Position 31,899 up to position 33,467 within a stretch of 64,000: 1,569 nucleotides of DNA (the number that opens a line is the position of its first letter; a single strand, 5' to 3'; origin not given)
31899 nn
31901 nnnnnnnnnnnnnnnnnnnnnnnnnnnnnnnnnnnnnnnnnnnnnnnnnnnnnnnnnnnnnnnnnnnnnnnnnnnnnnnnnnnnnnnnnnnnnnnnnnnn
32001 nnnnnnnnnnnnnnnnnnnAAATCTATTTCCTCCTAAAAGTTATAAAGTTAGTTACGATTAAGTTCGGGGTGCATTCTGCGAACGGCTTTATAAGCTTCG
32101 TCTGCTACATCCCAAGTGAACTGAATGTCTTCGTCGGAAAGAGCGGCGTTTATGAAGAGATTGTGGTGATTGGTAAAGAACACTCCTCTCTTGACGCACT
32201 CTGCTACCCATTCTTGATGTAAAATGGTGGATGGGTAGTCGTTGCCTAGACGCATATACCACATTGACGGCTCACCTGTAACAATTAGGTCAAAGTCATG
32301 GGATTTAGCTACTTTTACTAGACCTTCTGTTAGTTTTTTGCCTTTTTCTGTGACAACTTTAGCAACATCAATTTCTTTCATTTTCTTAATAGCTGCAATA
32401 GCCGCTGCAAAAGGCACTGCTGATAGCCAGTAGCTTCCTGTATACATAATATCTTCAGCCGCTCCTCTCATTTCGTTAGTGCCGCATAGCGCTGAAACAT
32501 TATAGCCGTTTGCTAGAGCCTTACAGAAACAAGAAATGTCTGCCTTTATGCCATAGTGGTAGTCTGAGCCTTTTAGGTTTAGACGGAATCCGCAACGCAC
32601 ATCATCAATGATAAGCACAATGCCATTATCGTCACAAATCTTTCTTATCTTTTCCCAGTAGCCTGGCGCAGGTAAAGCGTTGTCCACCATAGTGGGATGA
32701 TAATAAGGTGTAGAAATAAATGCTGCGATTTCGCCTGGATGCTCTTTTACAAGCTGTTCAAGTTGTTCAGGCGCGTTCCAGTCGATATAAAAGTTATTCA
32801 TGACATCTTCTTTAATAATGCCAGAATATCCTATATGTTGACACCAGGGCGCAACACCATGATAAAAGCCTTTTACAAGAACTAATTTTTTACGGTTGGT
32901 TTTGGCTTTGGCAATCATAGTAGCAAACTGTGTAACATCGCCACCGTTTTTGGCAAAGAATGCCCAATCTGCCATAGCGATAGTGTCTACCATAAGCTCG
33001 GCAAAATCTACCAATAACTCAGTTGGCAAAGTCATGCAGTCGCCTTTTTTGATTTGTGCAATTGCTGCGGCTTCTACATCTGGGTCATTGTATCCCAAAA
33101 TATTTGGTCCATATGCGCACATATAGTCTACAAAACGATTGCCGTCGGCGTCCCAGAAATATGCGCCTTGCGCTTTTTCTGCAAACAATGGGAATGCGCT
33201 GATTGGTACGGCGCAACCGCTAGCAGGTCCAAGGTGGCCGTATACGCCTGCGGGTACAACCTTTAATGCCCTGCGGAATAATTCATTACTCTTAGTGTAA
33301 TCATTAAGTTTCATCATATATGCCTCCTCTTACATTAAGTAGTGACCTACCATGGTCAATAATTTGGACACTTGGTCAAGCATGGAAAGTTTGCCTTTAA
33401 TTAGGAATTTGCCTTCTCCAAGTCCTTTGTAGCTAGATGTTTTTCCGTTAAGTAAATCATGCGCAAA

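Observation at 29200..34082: Self-contained five-gene operon with no matching known pathway: SCP2-like / GSAM-like aminotransferase / split transketolase / SCP2-like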

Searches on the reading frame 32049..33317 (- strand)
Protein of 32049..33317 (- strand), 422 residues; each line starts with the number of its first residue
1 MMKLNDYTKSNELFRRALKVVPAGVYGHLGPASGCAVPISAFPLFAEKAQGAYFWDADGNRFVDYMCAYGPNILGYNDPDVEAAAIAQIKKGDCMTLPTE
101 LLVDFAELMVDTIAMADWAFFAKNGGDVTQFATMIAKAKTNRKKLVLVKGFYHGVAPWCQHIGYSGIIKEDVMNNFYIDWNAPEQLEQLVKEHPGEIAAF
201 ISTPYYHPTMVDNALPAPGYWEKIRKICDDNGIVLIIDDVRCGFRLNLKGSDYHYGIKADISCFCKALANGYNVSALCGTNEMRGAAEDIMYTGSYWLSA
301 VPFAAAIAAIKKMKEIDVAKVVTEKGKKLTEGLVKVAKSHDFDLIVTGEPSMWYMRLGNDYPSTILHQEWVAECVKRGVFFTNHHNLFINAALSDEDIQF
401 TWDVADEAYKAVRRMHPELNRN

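Call 3: search_protein_families(library=pfam, proteins=[window:32049-33317:-], max_evalue=0.01)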
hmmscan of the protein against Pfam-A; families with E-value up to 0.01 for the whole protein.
window:32049-33317:- (422 aa): 1 family
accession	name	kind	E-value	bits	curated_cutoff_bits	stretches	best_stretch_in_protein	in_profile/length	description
PF00202.27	Aminotran_3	-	1.7e-40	139.4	30.5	1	41-387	8-377/403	Aminotransferase class-III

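Call 4: search_protein_families(library=ncbifam, proteins=[window:32049-33317:-], max_evalue=0.01)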
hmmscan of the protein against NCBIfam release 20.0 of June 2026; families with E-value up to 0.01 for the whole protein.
window:32049-33317:- (422 aa): 68 families (the best 25 are shown)
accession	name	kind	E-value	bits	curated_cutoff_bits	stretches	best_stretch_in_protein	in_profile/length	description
NF041362.1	GntE_guanitoxin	equivalog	6.8e-65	219.3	525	2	178-364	189-376/426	guanitoxin biosynthesis PLP-dependent transaminase GntE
NF004856.0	PRK06209.1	equivalog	6.8e-62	209.4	486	1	5-413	6-417/450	glutamate-1-semialdehyde 2,1-aminomutase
NF000818.0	PRK00062.1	subfamily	7.8e-62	209.3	398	1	7-412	3-427/429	glutamate-1-semialdehyde 2,1-aminomutase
TIGR00713.1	hemL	equivalog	2.1e-55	188.1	527.3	1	9-410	1-421/423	glutamate-1-semialdehyde 2,1-aminomutase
NF009055.0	PRK12389.1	equivalog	4.6e-42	144.1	637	1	6-410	2-426/431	glutamate-1-semialdehyde 2,1-aminomutase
NF005993.0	PRK08117.1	subfamily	2.9e-28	98.6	574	2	184-381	193-393/433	aspartate aminotransferase family protein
NF004426.0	PRK05769.1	equivalog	1.1e-27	97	552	2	193-380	218-404/441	acetyl ornithine aminotransferase family protein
TIGR00707.1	argD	subfamily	1.5e-26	93.1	410.05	1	42-357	9-329/381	acetylornithine/succinylornithine family transaminase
NF004718.0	PRK06062.1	subfamily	7.8e-26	90.6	472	2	185-412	205-449/454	hypothetical protein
NF005453.0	PRK07046.1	subfamily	1.2e-25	90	425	1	40-284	55-303/453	transaminase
NF006228.0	PRK08360.1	equivalog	4.3e-25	88.3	608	2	215-342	221-349/443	aspartate aminotransferase family protein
NF004714.0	PRK06058.1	subfamily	5.2e-25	88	639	2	215-380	240-409/447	4-aminobutyrate--2-oxoglutarate transaminase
NF001864.0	PRK00615.1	equivalog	1.7e-24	86.2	706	1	9-283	6-286/433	glutamate-1-semialdehyde aminotransferase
NF005692.0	PRK07495.1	equivalog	2.4e-24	85.8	724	2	194-338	196-339/425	4-aminobutyrate--2-oxoglutarate transaminase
NF005985.0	PRK08088.1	equivalog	2.7e-24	85.6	713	2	193-378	196-384/426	4-aminobutyrate--2-oxoglutarate transaminase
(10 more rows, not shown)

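Call 11: find_encoding_contigs(protein=window:32049-33317:-, flank=10000, max_places=6)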
Protein window:32049-33317:- (422 aa): 9 contigs read that carry it; 6 places shown.
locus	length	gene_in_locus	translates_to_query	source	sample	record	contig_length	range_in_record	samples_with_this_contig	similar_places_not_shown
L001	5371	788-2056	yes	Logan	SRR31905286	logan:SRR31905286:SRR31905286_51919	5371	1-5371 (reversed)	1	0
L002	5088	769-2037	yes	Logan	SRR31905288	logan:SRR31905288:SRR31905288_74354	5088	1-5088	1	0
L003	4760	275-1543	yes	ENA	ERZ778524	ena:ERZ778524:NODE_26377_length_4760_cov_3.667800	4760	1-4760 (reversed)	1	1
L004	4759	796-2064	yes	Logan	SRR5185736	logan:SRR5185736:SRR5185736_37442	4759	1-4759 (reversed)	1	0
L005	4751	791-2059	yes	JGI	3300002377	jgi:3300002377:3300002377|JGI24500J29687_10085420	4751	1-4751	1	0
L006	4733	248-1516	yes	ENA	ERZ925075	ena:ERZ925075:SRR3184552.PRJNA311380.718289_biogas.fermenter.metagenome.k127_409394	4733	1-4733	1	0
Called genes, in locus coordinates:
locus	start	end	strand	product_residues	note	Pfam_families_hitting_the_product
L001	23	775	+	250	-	-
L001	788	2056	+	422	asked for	PF00202:Aminotran_3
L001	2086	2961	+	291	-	PF00456:Transketolase_N, PF00676:E1_dh, PF13292:DXP_synthase_N (weak)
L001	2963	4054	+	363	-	PF02779:Transket_pyr, PF02780:Transketolase_C, PF22613:Transketolase_C_1 (weak)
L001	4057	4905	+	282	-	-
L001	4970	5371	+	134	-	?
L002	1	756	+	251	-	?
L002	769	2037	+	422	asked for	PF00202:Aminotran_3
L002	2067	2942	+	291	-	PF00456:Transketolase_N, PF00676:E1_dh, PF13292:DXP_synthase_N (weak)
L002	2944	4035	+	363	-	PF02779:Transket_pyr, PF02780:Transketolase_C, PF22613:Transketolase_C_1 (weak)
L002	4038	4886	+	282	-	-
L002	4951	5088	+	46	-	?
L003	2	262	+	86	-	?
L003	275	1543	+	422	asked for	PF00202:Aminotran_3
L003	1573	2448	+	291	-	PF00456:Transketolase_N, PF00676:E1_dh, PF13292:DXP_synthase_N (weak)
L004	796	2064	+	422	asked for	PF00202:Aminotran_3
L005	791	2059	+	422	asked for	PF00202:Aminotran_3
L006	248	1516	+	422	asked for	PF00202:Aminotran_3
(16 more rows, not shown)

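Call 24: search_solved_structures(query=window:32049-33317:-, max_evalue=1e-20, show_alignments=2)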
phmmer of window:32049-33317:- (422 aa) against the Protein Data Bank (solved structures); distinct sequences matched with E-value up to 1e-20: 33.
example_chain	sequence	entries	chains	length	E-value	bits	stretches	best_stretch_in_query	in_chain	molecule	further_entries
6hbs_A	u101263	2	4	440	2.3e-99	336.4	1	8-416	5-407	Aminopentol aminotransferase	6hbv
4e77_A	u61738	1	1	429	3.8e-45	157.7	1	5-359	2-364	Glutamate-1-semialdehyde 2,1-aminomutase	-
5i92_A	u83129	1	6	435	4.3e-37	131.2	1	8-347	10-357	Glutamate-1-semialdehyde 2,1-aminomutase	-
5hdm_A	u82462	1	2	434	1.4e-36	129.5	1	8-339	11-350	Glutamate-1-semialdehyde 2,1-aminomutase 1, chloroplastic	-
3bs8_A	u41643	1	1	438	6.7e-35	124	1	4-414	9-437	Glutamate-1-semialdehyde 2,1-aminomutase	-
6w80_A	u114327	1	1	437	8.1e-35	123.7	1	7-338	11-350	Glutamate-1-semialdehyde 2,1-aminomutase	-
3l44_A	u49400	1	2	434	4.5e-34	121.2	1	6-346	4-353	Glutamate-1-semialdehyde 2,1-aminomutase 1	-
2hoy_A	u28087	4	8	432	1.3e-33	119.8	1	8-339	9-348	Glutamate-1-semialdehyde 2,1-aminomutase (GSAM) apo-form | Glutamate-1-semialdehyde 2,1-aminomutase (GSAM) pmp-form | Glutamate-1-semialdehyde 2,1-aminomutase (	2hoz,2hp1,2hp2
3fq7_A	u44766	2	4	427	1.3e-33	119.7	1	9-339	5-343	Glutamate-1-semialdehyde 2,1-aminomutase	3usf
2gsa_A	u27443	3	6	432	2.3e-33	118.9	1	8-339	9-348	GLUTAMATE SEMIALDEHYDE AMINOTRANSFERASE | PROTEIN (GLUTAMATE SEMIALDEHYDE AMINOTRANSFERASE)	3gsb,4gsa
3fq8_A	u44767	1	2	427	2.5e-33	118.8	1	9-339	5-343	Glutamate-1-semialdehyde 2,1-aminomutase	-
3fqa_A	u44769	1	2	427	4.6e-33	117.9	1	9-339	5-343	Glutamate-1-semialdehyde 2,1-aminomutase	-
3k28_A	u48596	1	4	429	5e-32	114.5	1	7-408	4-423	Glutamate-1-semialdehyde 2,1-aminomutase 2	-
2epj_A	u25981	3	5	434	7.5e-31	110.6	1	8-358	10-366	Glutamate-1-semialdehyde 2,1-aminomutase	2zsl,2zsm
2e7u_A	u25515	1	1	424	2.5e-30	108.9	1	13-345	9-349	Glutamate-1-semialdehyde 2,1-aminomutase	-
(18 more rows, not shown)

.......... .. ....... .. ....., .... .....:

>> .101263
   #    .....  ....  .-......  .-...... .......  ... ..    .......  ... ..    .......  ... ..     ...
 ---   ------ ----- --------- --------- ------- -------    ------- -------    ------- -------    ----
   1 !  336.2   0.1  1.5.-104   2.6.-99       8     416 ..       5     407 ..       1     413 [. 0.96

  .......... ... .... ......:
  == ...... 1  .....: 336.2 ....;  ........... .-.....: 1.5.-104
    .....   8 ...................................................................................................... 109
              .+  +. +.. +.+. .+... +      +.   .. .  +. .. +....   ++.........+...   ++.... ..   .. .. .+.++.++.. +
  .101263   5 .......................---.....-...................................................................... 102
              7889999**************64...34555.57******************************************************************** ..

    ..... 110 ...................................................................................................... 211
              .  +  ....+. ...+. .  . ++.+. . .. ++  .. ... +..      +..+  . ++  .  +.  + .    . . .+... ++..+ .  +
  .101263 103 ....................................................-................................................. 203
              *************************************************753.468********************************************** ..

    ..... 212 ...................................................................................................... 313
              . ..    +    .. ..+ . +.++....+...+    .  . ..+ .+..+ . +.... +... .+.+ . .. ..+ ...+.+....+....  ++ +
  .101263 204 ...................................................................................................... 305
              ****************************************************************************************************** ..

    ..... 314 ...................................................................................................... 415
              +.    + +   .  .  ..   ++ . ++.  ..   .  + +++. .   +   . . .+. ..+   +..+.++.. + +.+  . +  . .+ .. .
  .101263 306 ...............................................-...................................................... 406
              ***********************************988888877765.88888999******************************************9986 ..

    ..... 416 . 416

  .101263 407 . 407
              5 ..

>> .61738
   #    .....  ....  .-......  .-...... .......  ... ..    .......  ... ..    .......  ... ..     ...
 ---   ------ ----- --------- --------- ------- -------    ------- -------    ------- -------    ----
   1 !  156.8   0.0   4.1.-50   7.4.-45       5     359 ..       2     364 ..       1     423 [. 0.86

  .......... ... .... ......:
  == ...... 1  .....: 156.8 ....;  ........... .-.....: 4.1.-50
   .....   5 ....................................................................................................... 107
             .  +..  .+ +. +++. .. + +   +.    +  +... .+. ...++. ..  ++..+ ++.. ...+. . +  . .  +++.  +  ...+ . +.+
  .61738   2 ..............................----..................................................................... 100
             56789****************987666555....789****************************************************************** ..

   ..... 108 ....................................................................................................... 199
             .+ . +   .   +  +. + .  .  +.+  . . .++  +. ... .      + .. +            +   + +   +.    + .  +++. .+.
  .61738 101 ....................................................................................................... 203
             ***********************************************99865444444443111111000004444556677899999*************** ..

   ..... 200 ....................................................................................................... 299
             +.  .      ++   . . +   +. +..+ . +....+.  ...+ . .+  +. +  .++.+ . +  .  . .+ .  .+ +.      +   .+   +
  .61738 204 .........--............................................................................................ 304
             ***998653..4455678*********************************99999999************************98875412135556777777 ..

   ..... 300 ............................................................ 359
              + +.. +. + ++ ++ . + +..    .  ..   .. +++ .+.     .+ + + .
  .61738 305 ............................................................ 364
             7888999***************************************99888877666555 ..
